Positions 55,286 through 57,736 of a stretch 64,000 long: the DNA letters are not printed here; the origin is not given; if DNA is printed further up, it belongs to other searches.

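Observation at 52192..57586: Transporter-kinase fusion (KdgT permease::DUF1537 acid-sugar kinase) in an operon with PdxA2 and an unclassified secreted glycosidase-like protein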

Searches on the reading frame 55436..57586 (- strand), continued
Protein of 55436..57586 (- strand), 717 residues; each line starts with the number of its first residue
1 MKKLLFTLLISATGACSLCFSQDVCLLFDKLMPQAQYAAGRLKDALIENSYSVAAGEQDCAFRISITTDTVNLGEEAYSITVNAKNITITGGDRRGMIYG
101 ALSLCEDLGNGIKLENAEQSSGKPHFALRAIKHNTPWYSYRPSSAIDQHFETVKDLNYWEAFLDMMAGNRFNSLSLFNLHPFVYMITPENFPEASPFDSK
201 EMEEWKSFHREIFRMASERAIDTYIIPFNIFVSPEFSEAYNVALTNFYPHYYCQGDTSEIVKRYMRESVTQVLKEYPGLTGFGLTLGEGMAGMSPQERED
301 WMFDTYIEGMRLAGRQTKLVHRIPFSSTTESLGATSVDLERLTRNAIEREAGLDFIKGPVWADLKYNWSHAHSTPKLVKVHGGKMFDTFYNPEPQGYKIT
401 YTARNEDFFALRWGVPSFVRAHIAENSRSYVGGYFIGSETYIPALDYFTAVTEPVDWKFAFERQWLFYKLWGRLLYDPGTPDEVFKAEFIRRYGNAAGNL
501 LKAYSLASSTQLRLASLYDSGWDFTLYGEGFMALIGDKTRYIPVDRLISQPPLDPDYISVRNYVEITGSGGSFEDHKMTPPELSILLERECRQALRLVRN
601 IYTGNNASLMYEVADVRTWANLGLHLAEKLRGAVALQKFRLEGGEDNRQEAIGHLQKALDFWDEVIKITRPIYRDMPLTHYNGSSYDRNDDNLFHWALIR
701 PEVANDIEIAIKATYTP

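Call 69: find_encoding_contigs(protein=P0156, flank=8000, max_places=1)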
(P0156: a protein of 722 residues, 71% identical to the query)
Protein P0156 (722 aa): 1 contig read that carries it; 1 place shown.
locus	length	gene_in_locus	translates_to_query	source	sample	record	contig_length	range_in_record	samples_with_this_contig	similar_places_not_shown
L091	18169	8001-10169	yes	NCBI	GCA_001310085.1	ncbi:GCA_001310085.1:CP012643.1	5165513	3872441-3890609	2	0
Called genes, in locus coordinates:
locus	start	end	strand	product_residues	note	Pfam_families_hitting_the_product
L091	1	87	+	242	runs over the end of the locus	PF01182:Glucosamine_iso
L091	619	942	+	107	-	PF05154:TM2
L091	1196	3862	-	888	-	PF04616:Glyco_hydro_43, PF14200:RicinB_lectin_2, PF18962:Por_Secre_tail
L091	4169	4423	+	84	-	-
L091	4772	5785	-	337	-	PF08240:ADH_N, PF00107:ADH_zinc_N, PF13602:ADH_zinc_N_2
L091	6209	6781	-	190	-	PF01872:RibD_C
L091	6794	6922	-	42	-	-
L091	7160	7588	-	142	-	PF08837:DUF1810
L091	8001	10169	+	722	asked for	PF02838:Glyco_hydro_20b (weak)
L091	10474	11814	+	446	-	PF01637:ATPase_2 (weak)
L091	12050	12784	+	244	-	-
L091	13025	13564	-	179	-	PF07743:HSCB_C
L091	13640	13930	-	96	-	PF03992:ABM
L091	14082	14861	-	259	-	PF01887:SAM_HAT_N, PF20257:SAM_HAT_C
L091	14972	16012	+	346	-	PF02562:PhoH, PF00580:UvrD-helicase (faint), PF13245:AAA_19 (weak), PF13604:AAA_30 (weak)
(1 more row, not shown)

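Call 70: find_encoding_contigs(protein=P0122, flank=8000, max_places=1)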
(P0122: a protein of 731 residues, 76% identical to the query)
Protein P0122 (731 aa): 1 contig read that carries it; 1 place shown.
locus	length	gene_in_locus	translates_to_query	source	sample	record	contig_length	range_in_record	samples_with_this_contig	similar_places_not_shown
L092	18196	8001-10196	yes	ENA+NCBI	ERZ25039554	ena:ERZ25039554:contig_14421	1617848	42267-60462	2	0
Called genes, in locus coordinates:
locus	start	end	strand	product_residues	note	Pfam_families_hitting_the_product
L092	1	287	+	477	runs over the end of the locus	PF02746:MR_MLE_N, PF13378:MR_MLE_C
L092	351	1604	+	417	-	PF13593:SBF_like, PF01758:SBF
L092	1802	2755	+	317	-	-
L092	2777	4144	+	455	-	PF02310:B12-binding, PF04055:Radical_SAM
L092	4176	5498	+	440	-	PF04055:Radical_SAM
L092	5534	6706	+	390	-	PF04055:Radical_SAM, PF13353:Fer4_12 (weak)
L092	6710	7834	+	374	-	PF00583:Acetyltransf_1 (faint)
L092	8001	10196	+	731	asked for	PF02838:Glyco_hydro_20b (weak)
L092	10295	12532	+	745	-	PF03812:KdgT, PF07005:SBD_N, PF17042:NBD_C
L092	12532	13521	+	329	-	PF04166:PdxA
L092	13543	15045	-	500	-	PF26549:Tricorn_N, PF26550:Tricorn_2nd, PF00930:DPPIV_N (faint), PF26549:Tricorn_N, PF07676:PD40, PF26549:Tricorn_N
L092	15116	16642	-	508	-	PF02746:MR_MLE_N, PF13378:MR_MLE_C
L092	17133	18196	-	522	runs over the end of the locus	PF02746:MR_MLE_N, PF13378:MR_MLE_C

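Call 71: find_encoding_contigs(protein=P0197, flank=8000, max_places=1)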
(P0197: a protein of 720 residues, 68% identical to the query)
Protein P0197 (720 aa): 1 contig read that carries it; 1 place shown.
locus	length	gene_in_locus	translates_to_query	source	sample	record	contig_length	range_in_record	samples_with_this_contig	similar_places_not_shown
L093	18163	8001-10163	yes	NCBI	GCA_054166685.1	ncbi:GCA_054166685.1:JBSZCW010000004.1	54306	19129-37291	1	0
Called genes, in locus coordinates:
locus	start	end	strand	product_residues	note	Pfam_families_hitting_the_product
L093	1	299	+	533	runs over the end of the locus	PF14322:SusD-like_3, PF07980:SusD_RagB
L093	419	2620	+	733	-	PF00930:DPPIV_N, PF26549:Tricorn_N (faint), PF00326:Peptidase_S9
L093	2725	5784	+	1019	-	PF13385:Laminin_G_3, PF07532:Big_4, PF07944:Beta-AFase-like_GH127_cat, PF20736:Glyco_hydro127M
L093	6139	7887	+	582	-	PF02927:CelD_N, PF00759:Glyco_hydro_9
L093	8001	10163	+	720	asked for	PF02838:Glyco_hydro_20b (weak)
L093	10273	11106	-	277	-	PF09603:Fib_succ_major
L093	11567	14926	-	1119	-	PF00932:LTD, PF08757:CotH, PF18962:Por_Secre_tail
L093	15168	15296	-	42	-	-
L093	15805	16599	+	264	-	PF09407:AbiEi_1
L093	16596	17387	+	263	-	PF08843:AbiEii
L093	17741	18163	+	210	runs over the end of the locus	PF00702:Hydrolase, PF13419:HAD_2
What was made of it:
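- Its family is mostly found elsewhere (calls 69, 71).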
